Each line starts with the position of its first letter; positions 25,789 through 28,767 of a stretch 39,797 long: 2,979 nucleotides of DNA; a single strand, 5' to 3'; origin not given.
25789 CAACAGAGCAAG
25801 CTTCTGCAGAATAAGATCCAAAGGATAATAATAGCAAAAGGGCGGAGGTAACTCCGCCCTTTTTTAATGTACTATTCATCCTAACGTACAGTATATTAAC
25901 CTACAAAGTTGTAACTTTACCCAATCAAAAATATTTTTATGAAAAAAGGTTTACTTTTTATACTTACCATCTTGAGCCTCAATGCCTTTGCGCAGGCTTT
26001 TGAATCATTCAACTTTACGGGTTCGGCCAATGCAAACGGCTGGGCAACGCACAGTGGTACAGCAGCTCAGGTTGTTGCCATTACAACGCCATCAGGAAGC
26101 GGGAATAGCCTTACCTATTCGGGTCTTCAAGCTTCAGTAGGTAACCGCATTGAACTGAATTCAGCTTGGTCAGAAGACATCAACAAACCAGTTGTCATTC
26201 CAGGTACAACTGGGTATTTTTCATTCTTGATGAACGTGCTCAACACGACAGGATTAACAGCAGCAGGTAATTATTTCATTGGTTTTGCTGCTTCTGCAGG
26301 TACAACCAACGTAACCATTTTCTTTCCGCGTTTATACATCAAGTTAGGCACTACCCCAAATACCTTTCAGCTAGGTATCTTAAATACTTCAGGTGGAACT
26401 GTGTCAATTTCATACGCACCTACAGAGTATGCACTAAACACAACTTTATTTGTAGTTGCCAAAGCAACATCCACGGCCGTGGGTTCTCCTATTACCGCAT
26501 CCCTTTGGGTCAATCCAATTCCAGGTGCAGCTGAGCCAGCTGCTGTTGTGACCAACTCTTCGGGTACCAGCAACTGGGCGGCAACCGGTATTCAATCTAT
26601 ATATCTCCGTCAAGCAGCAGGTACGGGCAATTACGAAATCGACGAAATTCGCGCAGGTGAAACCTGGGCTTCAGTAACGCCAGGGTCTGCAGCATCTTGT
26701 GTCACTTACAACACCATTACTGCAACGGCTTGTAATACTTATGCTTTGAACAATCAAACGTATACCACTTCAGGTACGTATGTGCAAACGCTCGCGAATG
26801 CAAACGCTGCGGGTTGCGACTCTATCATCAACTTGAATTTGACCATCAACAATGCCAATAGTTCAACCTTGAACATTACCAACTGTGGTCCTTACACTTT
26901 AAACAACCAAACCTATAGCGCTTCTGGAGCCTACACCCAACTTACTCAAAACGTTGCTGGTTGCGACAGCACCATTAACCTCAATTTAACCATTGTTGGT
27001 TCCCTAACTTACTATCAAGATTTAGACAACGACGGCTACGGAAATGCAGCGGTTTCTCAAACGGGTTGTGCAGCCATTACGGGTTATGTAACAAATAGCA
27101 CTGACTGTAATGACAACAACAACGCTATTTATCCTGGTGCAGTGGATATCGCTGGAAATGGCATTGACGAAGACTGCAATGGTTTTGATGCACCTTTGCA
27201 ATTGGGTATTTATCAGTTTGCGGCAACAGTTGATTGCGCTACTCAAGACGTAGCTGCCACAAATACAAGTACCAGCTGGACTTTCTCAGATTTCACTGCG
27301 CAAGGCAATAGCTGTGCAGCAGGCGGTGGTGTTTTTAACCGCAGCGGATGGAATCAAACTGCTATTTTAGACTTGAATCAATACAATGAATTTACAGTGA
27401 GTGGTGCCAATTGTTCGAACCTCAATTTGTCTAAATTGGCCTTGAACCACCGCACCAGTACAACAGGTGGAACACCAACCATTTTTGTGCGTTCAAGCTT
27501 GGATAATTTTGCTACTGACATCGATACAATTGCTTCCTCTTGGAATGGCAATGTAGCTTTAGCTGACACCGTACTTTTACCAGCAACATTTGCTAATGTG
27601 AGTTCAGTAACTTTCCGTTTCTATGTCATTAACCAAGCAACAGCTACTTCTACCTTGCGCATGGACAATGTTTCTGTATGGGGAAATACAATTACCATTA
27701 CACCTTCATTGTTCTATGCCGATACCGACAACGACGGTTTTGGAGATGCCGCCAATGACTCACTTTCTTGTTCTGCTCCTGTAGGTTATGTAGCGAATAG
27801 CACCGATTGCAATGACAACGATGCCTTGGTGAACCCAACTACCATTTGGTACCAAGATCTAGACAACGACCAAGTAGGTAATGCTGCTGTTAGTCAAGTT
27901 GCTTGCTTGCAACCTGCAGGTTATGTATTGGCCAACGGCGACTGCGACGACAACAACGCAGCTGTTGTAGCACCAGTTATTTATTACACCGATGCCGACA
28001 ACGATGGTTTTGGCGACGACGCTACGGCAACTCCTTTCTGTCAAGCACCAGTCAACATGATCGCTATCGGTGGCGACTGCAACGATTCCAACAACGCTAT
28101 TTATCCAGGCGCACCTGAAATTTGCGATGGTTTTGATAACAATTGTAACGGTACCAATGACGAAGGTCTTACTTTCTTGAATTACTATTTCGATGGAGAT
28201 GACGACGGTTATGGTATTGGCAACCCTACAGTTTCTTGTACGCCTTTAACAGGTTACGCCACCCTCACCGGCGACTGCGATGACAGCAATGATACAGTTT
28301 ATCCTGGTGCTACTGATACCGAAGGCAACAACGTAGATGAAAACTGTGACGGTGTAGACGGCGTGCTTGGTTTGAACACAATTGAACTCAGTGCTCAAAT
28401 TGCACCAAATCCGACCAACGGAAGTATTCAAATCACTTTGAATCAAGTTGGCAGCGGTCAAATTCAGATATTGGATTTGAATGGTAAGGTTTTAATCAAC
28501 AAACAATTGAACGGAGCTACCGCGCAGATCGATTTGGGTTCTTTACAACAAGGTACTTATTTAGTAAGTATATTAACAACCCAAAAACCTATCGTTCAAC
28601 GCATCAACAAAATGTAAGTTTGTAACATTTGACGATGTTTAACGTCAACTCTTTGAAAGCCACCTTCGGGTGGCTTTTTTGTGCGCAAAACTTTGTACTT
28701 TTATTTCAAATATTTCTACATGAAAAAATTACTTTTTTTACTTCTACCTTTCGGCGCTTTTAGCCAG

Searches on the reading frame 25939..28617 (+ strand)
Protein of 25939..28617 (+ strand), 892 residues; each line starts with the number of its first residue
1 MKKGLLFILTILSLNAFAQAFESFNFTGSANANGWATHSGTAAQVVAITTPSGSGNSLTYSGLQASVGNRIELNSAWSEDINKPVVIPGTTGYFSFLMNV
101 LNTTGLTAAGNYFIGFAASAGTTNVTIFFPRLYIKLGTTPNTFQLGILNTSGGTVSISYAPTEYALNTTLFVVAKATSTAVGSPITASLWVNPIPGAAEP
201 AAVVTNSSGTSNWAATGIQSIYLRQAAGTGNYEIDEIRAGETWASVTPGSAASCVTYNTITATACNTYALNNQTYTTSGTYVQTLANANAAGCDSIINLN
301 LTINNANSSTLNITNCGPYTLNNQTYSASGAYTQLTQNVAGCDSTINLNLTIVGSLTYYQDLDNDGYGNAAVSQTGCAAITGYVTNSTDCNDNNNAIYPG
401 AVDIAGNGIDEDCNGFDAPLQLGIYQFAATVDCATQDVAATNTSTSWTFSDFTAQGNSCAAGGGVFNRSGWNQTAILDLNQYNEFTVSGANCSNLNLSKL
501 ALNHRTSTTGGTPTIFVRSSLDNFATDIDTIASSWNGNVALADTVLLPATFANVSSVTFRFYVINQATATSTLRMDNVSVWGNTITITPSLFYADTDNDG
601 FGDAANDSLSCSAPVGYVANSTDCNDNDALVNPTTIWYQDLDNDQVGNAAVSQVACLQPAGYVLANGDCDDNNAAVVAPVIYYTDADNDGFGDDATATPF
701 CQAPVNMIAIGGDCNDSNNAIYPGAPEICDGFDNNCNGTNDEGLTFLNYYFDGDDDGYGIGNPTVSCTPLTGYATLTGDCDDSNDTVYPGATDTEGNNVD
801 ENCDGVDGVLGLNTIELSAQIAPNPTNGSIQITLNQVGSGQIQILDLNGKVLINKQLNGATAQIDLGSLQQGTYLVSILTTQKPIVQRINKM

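Call 10: search_protein_families(library=pfam, proteins=[window:25939-28617:+], max_evalue=0.001)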
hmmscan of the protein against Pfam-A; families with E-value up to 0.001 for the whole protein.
window:25939-28617:+ (892 aa): 2 families
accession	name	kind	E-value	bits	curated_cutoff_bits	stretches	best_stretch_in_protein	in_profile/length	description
PF11617.13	Cu-binding_MopE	-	8.3e-28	96.7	27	3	713-742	1-30/30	Putative metal-binding motif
PF18962.6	Por_Secre_tail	-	8.6e-11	42.4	27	1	823-888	3-72/75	Secretion system C-terminal sorting domain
